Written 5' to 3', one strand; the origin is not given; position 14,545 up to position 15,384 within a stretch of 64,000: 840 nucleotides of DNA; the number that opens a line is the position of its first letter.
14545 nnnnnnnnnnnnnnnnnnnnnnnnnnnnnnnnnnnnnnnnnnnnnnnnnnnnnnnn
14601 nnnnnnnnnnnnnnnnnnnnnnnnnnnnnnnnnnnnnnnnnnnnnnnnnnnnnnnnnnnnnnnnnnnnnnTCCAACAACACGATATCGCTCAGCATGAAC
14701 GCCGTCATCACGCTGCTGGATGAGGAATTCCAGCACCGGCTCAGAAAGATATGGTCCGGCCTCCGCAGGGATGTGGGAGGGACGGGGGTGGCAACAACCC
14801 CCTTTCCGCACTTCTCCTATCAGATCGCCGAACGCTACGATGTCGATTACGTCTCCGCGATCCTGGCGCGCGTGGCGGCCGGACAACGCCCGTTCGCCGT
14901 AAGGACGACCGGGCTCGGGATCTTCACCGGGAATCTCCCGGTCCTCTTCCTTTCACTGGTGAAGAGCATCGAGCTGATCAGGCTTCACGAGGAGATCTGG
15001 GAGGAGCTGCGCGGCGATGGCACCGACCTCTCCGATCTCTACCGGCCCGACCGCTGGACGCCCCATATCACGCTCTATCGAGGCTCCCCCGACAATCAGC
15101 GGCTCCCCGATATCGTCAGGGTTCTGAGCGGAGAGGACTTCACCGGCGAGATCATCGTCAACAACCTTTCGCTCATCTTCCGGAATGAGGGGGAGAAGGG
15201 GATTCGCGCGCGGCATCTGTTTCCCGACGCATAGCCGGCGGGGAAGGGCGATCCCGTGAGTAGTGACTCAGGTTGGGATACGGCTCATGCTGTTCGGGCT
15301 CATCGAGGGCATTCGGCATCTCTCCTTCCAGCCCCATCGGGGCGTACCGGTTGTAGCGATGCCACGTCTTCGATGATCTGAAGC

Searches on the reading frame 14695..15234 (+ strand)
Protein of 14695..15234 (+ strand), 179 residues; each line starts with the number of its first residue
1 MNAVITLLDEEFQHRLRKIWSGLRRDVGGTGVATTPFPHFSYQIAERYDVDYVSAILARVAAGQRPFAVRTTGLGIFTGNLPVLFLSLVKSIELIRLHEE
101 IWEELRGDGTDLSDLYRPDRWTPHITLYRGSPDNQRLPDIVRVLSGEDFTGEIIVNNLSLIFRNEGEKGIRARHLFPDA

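Call 22: search_protein_families(library=pfam, proteins=[window:14695-15234:+], max_evalue=0.001)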
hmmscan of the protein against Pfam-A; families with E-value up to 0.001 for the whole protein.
window:14695-15234:+ (179 aa): 3 families
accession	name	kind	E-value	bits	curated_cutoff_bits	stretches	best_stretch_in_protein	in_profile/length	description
PF13563.12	2_5_RNA_ligase2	-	7.2e-14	52.5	27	1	20-166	9-151/152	2'-5' RNA ligase superfamily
PF02834.22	LigT_PEase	-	9.2e-05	23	23.3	0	120-150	32-63/87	LigT like Phosphoesterase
PF10469.15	AKAP7_NLS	-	0.00095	19.5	24.4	0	57-137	72-156/208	AKAP7 2'5' RNA ligase-like domain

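Call 68: find_encoding_contigs(protein=window:14695-15234:+, flank=10000, max_places=4)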
Protein window:14695-15234:+ (179 aa): 1 contig read that carries it; 1 place shown.
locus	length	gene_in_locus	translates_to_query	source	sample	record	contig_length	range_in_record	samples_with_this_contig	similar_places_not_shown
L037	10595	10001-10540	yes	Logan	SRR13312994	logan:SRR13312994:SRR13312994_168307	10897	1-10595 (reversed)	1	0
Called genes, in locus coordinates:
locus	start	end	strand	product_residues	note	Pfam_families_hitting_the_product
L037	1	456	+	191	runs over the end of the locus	-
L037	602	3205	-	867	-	-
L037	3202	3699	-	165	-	PF14352:DUF4402 (weak)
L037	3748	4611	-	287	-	-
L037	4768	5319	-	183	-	PF14352:DUF4402 (weak)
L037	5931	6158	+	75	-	-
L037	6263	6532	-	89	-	-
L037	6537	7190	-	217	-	PF04264:YceI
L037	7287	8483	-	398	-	-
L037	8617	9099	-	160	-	PF00355:Rieske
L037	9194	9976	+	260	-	PF00472:RF-1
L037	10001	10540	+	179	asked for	PF13563:2_5_RNA_ligase2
